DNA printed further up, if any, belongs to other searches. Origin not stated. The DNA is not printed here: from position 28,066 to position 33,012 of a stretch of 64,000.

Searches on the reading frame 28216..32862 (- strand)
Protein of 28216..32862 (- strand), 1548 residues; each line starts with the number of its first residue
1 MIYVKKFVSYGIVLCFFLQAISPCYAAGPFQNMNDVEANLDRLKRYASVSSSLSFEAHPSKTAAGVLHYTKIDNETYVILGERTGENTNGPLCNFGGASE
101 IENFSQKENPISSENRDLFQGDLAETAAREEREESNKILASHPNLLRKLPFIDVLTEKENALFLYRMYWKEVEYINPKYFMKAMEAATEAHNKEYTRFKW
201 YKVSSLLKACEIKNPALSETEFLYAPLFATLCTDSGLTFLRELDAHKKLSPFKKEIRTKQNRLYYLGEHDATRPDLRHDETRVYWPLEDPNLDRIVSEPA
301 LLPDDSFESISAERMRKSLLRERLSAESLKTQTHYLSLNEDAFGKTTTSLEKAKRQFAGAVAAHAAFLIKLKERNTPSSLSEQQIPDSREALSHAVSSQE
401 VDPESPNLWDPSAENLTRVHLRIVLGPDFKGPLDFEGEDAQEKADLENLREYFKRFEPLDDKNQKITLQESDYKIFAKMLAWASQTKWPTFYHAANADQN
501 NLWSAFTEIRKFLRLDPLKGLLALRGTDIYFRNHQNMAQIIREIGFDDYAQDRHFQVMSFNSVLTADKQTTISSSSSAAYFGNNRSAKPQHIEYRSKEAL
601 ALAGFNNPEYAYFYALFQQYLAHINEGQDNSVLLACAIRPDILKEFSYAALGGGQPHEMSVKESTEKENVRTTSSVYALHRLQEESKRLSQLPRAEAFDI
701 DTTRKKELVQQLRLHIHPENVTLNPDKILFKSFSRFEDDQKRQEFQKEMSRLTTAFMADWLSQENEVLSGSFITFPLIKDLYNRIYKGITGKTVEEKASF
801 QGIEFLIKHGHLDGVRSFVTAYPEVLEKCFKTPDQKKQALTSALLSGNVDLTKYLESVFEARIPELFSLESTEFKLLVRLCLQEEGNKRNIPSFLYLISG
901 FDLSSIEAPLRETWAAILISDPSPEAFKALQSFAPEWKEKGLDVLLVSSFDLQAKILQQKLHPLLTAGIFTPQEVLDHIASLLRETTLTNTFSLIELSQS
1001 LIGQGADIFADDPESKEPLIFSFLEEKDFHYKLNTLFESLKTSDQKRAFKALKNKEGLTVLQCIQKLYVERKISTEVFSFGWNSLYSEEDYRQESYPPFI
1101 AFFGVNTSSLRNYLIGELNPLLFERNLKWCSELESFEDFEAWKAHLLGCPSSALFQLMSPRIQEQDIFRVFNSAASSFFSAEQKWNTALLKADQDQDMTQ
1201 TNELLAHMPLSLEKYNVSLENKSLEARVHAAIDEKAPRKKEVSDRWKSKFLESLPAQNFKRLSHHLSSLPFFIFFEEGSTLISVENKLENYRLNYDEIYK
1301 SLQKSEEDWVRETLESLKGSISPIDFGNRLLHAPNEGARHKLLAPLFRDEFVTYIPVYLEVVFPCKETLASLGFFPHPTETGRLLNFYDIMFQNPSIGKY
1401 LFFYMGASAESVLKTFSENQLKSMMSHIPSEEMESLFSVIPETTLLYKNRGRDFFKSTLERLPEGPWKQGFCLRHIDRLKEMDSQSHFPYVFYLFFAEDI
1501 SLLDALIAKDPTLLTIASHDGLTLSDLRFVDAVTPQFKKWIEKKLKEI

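Call 4: search_protein_families(library=pfam, proteins=[window:28216-32862:-], max_evalue=1)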
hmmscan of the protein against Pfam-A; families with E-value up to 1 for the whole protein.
window:28216-32862:- (1548 aa): 2 families
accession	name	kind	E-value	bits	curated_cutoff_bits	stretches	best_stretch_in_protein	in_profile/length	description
PF11929.14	DUF3447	-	0.039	14.3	26.9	1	817-863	13-59/76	Domain of unknown function (DUF3447)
PF13637.12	Ank_4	-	0.076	13.8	22.7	1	805-855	3-49/50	Ankyrin repeats (many copies)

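Call 18: search_protein_families(library=ncbifam, proteins=[window:28216-32862:-], max_evalue=1)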
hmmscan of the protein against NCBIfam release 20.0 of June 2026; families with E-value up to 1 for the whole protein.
window:28216-32862:- (1548 aa): 0 families
